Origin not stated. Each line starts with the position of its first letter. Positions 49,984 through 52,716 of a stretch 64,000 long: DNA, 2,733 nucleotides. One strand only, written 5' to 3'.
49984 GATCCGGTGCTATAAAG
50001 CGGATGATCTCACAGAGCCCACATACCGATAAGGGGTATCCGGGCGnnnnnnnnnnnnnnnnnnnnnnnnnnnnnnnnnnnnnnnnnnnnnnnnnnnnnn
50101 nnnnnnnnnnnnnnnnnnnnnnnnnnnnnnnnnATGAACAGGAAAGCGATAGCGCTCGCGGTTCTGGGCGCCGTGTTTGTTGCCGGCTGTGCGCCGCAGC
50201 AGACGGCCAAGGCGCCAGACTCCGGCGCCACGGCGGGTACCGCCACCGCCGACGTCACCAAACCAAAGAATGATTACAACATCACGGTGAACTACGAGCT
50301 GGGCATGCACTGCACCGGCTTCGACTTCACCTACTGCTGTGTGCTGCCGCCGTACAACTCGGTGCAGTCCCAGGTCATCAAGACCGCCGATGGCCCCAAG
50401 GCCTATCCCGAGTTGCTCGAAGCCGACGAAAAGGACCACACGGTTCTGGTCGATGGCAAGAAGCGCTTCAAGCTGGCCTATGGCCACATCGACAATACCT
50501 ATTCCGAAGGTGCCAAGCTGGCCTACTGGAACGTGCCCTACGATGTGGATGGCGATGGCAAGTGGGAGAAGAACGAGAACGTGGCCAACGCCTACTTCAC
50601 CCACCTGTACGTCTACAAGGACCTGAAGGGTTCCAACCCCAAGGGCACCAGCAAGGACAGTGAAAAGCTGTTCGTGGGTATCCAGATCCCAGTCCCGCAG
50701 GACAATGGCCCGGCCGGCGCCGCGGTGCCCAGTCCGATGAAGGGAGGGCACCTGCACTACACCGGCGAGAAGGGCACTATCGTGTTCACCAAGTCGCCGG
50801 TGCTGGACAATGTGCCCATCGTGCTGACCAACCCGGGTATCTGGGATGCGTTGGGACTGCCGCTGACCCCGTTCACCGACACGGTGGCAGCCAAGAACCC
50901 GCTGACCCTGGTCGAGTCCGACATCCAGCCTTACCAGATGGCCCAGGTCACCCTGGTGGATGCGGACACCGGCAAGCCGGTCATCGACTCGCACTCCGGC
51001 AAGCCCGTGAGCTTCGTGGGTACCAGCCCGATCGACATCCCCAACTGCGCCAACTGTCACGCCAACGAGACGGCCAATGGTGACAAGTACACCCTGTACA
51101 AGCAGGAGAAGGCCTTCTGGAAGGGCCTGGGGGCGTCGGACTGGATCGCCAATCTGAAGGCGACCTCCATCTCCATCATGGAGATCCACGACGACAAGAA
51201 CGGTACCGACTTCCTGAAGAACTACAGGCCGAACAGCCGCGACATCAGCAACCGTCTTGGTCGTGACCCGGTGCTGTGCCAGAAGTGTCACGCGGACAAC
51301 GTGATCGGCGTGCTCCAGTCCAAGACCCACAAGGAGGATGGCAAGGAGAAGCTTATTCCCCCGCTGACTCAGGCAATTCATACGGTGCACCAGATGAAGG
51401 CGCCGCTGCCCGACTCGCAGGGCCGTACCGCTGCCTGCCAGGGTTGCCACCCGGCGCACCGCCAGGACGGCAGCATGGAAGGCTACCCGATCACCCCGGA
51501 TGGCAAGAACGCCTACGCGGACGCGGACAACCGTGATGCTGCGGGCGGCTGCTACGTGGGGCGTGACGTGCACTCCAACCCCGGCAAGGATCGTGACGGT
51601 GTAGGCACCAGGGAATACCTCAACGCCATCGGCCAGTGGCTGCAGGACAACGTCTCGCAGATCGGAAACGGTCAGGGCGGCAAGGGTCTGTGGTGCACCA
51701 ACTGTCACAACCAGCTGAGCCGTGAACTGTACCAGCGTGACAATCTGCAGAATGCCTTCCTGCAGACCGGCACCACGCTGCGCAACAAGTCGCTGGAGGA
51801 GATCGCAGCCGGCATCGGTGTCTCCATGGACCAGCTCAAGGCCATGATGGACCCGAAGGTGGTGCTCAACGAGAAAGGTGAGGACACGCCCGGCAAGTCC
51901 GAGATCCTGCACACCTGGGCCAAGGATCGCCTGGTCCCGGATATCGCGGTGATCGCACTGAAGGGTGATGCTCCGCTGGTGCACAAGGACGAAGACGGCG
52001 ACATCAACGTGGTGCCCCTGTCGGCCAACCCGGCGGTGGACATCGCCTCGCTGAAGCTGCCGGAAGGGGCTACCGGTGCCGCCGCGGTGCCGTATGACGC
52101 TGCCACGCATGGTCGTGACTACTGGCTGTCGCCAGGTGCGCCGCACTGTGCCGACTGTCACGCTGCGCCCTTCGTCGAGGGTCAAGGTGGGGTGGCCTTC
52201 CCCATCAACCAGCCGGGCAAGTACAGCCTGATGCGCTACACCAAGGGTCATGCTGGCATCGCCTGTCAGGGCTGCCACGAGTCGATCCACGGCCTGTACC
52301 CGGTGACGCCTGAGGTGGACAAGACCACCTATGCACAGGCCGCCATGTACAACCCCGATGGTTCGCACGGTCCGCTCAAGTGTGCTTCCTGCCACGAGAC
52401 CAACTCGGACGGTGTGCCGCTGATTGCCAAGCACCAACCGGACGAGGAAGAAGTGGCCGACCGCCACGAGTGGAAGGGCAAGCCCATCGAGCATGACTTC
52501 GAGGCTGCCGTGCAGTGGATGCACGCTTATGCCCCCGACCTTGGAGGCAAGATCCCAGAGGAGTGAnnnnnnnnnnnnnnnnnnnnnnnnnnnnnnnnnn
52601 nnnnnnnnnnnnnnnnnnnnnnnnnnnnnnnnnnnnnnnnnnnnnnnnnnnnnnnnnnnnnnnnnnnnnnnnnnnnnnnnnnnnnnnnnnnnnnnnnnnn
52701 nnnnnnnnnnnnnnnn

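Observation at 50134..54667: Uncharacterised 810-aa heptaheme lipoprotein with extra conserved-looking cysteines and its own PPIase and thioredoxin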

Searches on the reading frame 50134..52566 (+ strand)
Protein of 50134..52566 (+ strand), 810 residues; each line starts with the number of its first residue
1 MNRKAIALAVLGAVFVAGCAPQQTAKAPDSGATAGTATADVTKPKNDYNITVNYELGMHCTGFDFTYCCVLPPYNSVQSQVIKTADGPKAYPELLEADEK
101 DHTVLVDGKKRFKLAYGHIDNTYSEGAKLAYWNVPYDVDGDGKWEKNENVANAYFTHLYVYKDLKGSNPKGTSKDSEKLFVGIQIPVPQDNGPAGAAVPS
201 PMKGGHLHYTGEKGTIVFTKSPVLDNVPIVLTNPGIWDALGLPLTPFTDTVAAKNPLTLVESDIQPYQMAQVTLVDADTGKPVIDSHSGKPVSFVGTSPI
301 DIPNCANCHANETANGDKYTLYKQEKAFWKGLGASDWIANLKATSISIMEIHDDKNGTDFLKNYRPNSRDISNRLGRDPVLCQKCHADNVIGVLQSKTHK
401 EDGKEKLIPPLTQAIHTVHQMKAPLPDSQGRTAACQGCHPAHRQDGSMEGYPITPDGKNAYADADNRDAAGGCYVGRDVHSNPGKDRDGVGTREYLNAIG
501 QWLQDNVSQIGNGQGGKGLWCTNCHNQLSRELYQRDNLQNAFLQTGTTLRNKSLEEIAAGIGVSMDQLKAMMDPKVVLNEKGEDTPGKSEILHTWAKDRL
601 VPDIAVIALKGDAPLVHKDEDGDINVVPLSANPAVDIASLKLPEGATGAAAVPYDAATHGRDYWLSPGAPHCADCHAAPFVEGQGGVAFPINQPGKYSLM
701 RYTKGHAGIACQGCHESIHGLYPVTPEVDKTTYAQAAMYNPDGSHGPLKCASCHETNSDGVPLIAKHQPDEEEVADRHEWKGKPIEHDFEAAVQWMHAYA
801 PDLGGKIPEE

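Call 3: search_protein_families(library=pfam, proteins=[window:50134-52566:+], max_evalue=0.01)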
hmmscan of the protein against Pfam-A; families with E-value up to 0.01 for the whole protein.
window:50134-52566:+ (810 aa): 5 families
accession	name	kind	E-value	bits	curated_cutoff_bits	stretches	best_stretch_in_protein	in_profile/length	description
PF14522.11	Cytochrome_C7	-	4.4e-08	33.3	24.8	0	671-755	15-67/67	Cytochrome c7 and related cytochrome c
PF22113.1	Mtrc-MtrF_II-IV_dom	-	3.7e-07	30.3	30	0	381-445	30-94/176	Outer membrane cytochrome MtrC/MtrF-like, domains II/IV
PF02085.21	Cytochrom_CIII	-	4.2e-05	24.3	22.9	0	381-446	32-89/101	Class III cytochrome C family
PF13435.11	Cytochrome_C554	-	0.00044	21.6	20.8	0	382-446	2-63/84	Cytochrome c554 and c-prime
PF14537.11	Cytochrom_c3_2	-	0.002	19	25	0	671-757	8-67/79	Cytochrome c3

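Call 4: search_protein_families(library=ncbifam, proteins=[window:50134-52566:+], max_evalue=0.01)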
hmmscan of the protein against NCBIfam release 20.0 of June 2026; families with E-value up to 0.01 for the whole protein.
window:50134-52566:+ (810 aa): 1 family
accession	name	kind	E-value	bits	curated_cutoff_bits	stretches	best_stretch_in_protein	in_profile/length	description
TIGR04257.1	nanowire_3heme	domain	0.0088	16.2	40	0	288-318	9-39/75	c(7)-type cytochrome triheme domain-containing protein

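Call 5: search_solved_structures(query=window:50134-52566:+, max_evalue=10, show_alignments=2)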
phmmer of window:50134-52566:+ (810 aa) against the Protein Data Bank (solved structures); distinct sequences matched with E-value up to 10: 4.
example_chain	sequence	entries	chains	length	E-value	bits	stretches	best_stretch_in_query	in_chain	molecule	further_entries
7x5e_B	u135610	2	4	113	1.5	10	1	365-424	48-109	Nuclear factor erythroid 2-related factor 2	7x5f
7x5g_B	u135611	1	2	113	1.5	10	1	365-424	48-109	Nuclear factor erythroid 2-related factor 2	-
5td8_C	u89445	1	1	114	2.1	9.5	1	563-632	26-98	Kinetochore protein SPC24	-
8vd6_A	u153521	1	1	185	6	8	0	550-591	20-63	CAP REPEAT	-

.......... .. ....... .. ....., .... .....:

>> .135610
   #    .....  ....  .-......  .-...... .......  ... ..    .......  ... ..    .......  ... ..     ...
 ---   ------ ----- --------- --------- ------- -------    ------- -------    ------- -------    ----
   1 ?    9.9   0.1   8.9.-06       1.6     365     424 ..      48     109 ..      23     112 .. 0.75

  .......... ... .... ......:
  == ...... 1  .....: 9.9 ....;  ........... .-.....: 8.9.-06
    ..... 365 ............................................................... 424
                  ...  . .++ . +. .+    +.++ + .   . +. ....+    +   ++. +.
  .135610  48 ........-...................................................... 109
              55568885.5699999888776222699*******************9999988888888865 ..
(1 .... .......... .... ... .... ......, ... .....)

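Call 6: find_homologous_proteins(query=window:50134-52566:+)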
Query window:50134-52566:+ (810 aa): 1415 proteins with E <= 0.001 among 8000 candidates; the best 120 are listed.
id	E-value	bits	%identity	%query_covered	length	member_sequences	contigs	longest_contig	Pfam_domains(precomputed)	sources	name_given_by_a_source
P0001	0.0e+0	1862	96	100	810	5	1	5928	PF14522.12,PF22113.2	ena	-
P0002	0.0e+0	1801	93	100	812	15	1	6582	PF14522.12,PF22113.2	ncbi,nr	ncbi:MAG: hypothetical protein D6720_07835 [Gammaproteobacteria bacterium]|nr:MAG: hypothetical prot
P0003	0.0e+0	1758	91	100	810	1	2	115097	PF14522.12,PF22113.2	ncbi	-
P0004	0.0e+0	1699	87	100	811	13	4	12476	PF14537.12,PF14522.12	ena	-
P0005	0.0e+0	1639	86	98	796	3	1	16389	PF14537.12,PF14522.12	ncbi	-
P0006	0.0e+0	1633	85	99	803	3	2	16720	PF14522.12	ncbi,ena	-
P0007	0.0e+0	1543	84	95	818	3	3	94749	PF14522.12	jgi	-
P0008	0.0e+0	1541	84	95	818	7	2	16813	PF14522.12,PF22113.2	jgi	-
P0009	0.0e+0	1539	81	100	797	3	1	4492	PF14537.12,PF14522.12,PF22113.2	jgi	-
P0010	0.0e+0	1532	79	100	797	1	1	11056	PF13435.12,PF14522.12,PF22113.2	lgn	-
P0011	0.0e+0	1524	80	100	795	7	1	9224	PF14522.12,PF22113.2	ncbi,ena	-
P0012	0.0e+0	1518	83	95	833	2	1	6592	PF14522.12,PF22113.2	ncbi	-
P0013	0.0e+0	1515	81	98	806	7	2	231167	PF14522.12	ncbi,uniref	ncbi:hypothetical protein [Sedimenticola sp.]|uniref:hypothetical protein n=1 Tax=Sedimenticola sp. 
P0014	0.0e+0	1510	79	100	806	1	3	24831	PF14522.12,PF22113.2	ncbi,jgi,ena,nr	ncbi:MAG TPA: hypothetical protein EYH03_02725 [Chromatiales bacterium]|nr:hypothetical protein [Chr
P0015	0.0e+0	1508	79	100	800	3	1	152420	PF14522.12,PF22113.2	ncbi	-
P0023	0.0e+0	1490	77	100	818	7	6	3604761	PF14522.12,PF22113.2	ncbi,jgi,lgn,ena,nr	ncbi:hypothetical protein [Candidatus Endoriftia persephone]|jgi:hypothetical protein|nr:hypothetica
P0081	0.0e+0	1439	76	100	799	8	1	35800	PF14522.12,PF22113.2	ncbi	ncbi:MAG TPA: hypothetical protein VIU93_11050 [Gallionellaceae bacterium]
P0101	0.0e+0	1425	76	100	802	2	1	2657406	PF14522.12,PF22113.2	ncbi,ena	-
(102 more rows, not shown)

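Call 10: find_encoding_contigs(protein=P0023, flank=10000, max_places=2)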
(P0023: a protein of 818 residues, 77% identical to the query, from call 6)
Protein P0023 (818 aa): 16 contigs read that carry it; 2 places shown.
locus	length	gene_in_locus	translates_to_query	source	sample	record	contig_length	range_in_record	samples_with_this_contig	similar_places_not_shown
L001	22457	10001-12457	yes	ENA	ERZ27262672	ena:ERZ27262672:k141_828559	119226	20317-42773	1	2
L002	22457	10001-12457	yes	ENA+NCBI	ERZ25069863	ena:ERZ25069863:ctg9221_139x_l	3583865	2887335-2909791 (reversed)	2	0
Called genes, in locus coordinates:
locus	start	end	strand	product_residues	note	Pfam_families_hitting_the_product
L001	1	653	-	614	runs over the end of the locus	PF27104:FimW_N, PF27125:FimW_C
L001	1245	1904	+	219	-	PF02798:GST_N, PF13417:GST_N_3, PF22441:CLIC-like_N, PF13409:GST_N_2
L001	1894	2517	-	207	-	PF13462:Thioredoxin_4 (weak), PF01323:DSBA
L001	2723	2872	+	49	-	-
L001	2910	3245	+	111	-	PF00856:SET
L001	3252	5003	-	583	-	PF12584:TRAPPC10_C (faint), PF13584:BatD, PF25607:DUF7939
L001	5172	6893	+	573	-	PF01368:DHH, PF02272:DHHA1, PF17768:RecJ_OB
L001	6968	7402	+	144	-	PF04751:DarP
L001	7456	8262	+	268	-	PF00990:GGDEF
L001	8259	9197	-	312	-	PF00749:tRNA-synt_1c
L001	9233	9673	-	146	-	PF21157:DksA_N, PF01258:zf-dskA_traR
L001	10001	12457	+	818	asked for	PF14522:Cytochrome_C7 (faint), PF22113:Mtrc-MtrF_II-IV_dom (faint)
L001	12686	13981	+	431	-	PF13145:Rotamase_2, PF00639:Rotamase, PF13616:Rotamase_3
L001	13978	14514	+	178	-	PF08534:Redoxin, PF00578:AhpC-TSA, PF13905:Thioredoxin_8 (weak)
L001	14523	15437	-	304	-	PF08668:HDOD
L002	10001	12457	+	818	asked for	PF14522:Cytochrome_C7 (faint), PF22113:Mtrc-MtrF_II-IV_dom (faint)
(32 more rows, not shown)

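Call 11: find_encoding_contigs(protein=P0081, flank=10000, max_places=2)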
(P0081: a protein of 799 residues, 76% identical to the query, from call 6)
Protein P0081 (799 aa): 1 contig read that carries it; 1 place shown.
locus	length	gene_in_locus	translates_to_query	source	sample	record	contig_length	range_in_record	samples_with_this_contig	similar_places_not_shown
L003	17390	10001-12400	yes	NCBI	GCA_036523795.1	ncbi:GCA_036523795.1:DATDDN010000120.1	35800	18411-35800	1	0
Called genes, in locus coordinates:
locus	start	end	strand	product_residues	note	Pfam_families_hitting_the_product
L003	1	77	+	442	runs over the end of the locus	PF25371:DUF7884, PF02353:CMAS, PF07021:MetW (weak), PF13489:Methyltransf_23, PF13847:Methyltransf_31, PF08241:Methyltransf_11, PF08242:Methyltransf_12, PF13649:Methyltransf_25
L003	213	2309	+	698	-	PF00580:UvrD-helicase, PF13604:AAA_30 (faint), PF01443:Viral_helicase1 (faint), PF13245:AAA_19, PF13361:UvrD_C, PF13538:UvrD_C_2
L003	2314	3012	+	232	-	PF00154:RecA_N, PF03846:SulA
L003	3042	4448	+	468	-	PF00817:IMS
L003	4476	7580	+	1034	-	PF02811:PHP, PF07733:DNA_pol3_alpha, PF17657:DNA_pol3_finger, PF14579:HHH_6, PF01336:tRNA_anti-codon (weak)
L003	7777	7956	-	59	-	-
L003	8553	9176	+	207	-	PF00034:Cytochrom_C (faint), PF13442:Cytochrome_CBB3 (faint)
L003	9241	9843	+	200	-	PF03264:Cytochrom_NNT, PF02085:Cytochrom_CIII (faint), PF14522:Cytochrome_C7 (faint), PF14537:Cytochrom_c3_2 (faint)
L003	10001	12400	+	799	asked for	PF14522:Cytochrome_C7 (faint), PF22113:Mtrc-MtrF_II-IV_dom (faint)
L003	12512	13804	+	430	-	PF13145:Rotamase_2, PF00639:Rotamase, PF13616:Rotamase_3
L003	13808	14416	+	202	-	PF08534:Redoxin, PF00578:AhpC-TSA, PF13905:Thioredoxin_8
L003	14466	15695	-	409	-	PF12000:Glyco_trans_4_3, PF00534:Glycos_transf_1, PF13692:Glyco_trans_1_4, PF13524:Glyco_trans_1_2 (weak)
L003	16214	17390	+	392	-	PF00664:ABC_membrane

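Call 12: find_encoding_contigs(protein=P0101, flank=10000, max_places=2)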
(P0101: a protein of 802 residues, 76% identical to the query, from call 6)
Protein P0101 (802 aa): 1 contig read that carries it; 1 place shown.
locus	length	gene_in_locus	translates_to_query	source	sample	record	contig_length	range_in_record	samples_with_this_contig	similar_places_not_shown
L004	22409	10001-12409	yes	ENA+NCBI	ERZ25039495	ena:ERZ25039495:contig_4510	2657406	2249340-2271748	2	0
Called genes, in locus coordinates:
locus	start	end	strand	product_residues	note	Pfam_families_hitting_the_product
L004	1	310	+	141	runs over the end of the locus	PF00085:Thioredoxin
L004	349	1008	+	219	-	PF04231:Endonuclease_1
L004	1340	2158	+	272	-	PF01266:DAO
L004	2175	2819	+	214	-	PF13649:Methyltransf_25 (weak), PF06962:rRNA_methylase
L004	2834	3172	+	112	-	-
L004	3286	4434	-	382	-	PF11306:DUF3108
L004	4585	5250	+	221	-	PF13857:Ank_5 (faint), PF12796:Ank_2, PF13606:Ank_3 (faint), PF13637:Ank_4 (weak), PF12796:Ank_2, PF00023:Ank (weak)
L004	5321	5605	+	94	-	-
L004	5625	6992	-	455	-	PF00270:DEAD, PF04851:ResIII (weak), PF00271:Helicase_C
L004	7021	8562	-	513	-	PF00929:RNase_T, PF08411:ExoI_SH3, PF26016:ExoI_C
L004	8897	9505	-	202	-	PF00034:Cytochrom_C, PF13442:Cytochrome_CBB3 (faint)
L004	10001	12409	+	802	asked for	PF14522:Cytochrome_C7 (faint), PF22113:Mtrc-MtrF_II-IV_dom (faint)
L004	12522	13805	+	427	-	PF13145:Rotamase_2, PF00639:Rotamase, PF13616:Rotamase_3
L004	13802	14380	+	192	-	PF08534:Redoxin, PF00578:AhpC-TSA, PF00085:Thioredoxin (weak), PF13905:Thioredoxin_8 (weak)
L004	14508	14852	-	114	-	PF01245:Ribosomal_L19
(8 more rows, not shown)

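Call 19: search_protein_representatives(protein=window:50134-52566:+)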
Query: 810 residues. Proteins with E-value up to 0.001 (for the whole library): 457; up to 1e-10: 215; up to 1e-30: 85. The best 150 are listed.
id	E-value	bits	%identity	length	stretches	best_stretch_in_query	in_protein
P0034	0.0e+00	1475.3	80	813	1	23-809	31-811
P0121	8.2e-246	834.6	55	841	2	404-801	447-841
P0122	2.3e-211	720.6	55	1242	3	34-395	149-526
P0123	3.2e-194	663.9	54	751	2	8-561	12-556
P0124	7.9e-182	622.9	53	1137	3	405-800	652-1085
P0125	1.1e-159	549.7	50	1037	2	34-572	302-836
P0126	3.3e-159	548.1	52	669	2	389-806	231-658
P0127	3.7e-159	547.9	48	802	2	39-564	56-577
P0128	6.4e-158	543.8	51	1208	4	619-800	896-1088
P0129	4.8e-144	497.9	44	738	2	33-577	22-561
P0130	1.9e-141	489.3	48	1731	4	334-575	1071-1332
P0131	1.5e-138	479.7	47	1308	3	334-801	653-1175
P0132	3.5e-136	471.9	51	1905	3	223-576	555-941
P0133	3.8e-119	415.6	47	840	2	334-800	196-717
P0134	1.1e-114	400.8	55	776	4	640-802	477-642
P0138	1.0e-106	374.4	43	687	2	34-561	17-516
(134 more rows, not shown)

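Call 22: find_homologous_proteins(query=P0129)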
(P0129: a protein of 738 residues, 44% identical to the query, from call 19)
Query P0129 (738 aa): 7 proteins with E <= 0.001 among 8000 candidates.
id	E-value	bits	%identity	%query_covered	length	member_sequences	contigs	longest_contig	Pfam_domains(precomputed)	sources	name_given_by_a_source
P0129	0.0e+0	1749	100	100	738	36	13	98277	PF14522.12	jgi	-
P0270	0.0e+0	1433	82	97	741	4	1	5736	PF14522.12,PF22113.2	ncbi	-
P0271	0.0e+0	1343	76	97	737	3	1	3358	PF14522.12,PF22113.2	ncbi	-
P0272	0.0e+0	1203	70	96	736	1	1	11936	PF14522.12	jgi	-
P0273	0.0e+0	1100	66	96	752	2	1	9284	PF14522.12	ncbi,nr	ncbi:MAG: hypothetical protein D6739_12715 [Nitrospirae bacterium]|nr:MAG: hypothetical protein D673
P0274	8.8e-151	522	39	99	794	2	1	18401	PF14522.12,PF22113.2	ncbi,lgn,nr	ncbi:MAG: hypothetical protein HZA00_03960 [Nitrospinae bacterium]|nr:hypothetical protein [Nitrospi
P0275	1.7e-118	415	33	75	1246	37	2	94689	PF14522.12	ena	-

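Call 25: find_related_loci(query=A3, collection=genome_contigs, flank=8000)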
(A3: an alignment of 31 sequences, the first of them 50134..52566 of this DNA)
Query A3 (810 aa) in genome_contigs; peptide patterns used: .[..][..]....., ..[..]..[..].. (x = any residue, [..] = any of these).
588 stretches matched a pattern; 488 encode a relative of the query (tblastn E <= 1e-3); the best 80 are kept; 80 distinct loci.
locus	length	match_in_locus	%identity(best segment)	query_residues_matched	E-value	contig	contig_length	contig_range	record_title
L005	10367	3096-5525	96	1-810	0e+0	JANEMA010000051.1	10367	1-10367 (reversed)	MAG: Gammaproteobacteria bacterium isolate GammaLau-197 NODE_55_length_10367_cov_99.740191, whole genome shotgun sequenc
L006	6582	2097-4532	93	1-810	0e+0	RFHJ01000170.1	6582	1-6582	MAG: Gammaproteobacteria bacterium isolate J047 k99_592234, whole genome shotgun sequence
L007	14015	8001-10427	86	1-810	0e+0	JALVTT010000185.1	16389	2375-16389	MAG: Sedimenticola sp. isolate M1_metabat2_scaf2bin.028 M1_NODE_847_length_16389_cov_3.214488, whole genome shotgun sequ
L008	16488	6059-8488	85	1-810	0e+0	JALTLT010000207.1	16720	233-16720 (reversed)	MAG: Gammaproteobacteria bacterium isolate S139_metabat1_scaf2bin.067 S139_NODE_2897_length_16720_cov_7.567227, whole ge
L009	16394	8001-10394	79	1-810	0e+0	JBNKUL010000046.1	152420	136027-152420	MAG: Thiohalomonadaceae bacterium isolate A1A2.bin.45.orig k141_1214959, whole genome shotgun sequence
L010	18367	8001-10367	81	16-810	0e+0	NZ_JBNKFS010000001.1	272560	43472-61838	MAG: Sedimenticola sp. isolate E1E2.bin.5.strict NODE_1_length_272560_cov_11.838203, whole genome shotgun sequence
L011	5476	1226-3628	79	5-810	0e+0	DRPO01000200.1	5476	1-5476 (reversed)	MAG TPA_asm: Gammaproteobacteria bacterium isolate HyVt-560 HyVt-560_k145_1348654, whole genome shotgun sequence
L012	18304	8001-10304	82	36-808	0e+0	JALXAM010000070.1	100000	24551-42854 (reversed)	MAG: Sedimenticola sp. isolate T2_metabat1_scaf2bin.270 T2_NODE_77_length_100000_cov_8.493186, whole genome shotgun sequ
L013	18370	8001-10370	81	16-810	0e+0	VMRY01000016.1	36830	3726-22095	MAG: Sedimenticola thiotaurini isolate BK-3 k141_403, whole genome shotgun sequence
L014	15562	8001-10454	77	3-810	0e+0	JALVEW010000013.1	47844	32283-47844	MAG: Sedimenticola sp. isolate 134-614_metabat2_scaf2bin.133 134-614_scaffold_115_c1, whole genome shotgun sequence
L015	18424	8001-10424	77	14-810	0e+0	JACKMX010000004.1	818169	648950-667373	MAG: Chromatiaceae bacterium isolate HK-STAS-PROT-129 HK-STAS-PROT-129_4, whole genome shotgun sequence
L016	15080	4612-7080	76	1-810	0e+0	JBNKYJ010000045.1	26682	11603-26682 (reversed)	MAG: Sedimenticolaceae bacterium isolate D1D2.bin.26.orig k141_1060986, whole genome shotgun sequence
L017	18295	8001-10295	82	39-810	0e+0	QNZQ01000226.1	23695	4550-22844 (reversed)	MAG: Gammaproteobacteria bacterium isolate MAG 60 Ga0226836_10000342, whole genome shotgun sequence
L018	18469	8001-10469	77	1-810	0e+0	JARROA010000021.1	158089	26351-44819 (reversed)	MAG: Candidatus Thiodiazotropha sp. isolate Spart_138_MAG scaffold_30, whole genome shotgun sequence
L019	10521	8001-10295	82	39-808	0e+0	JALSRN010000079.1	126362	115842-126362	MAG: Sedimenticola sp. isolate 356-308_metabat1_scaf2bin.072 356-308_scaffold_60_c1, whole genome shotgun sequence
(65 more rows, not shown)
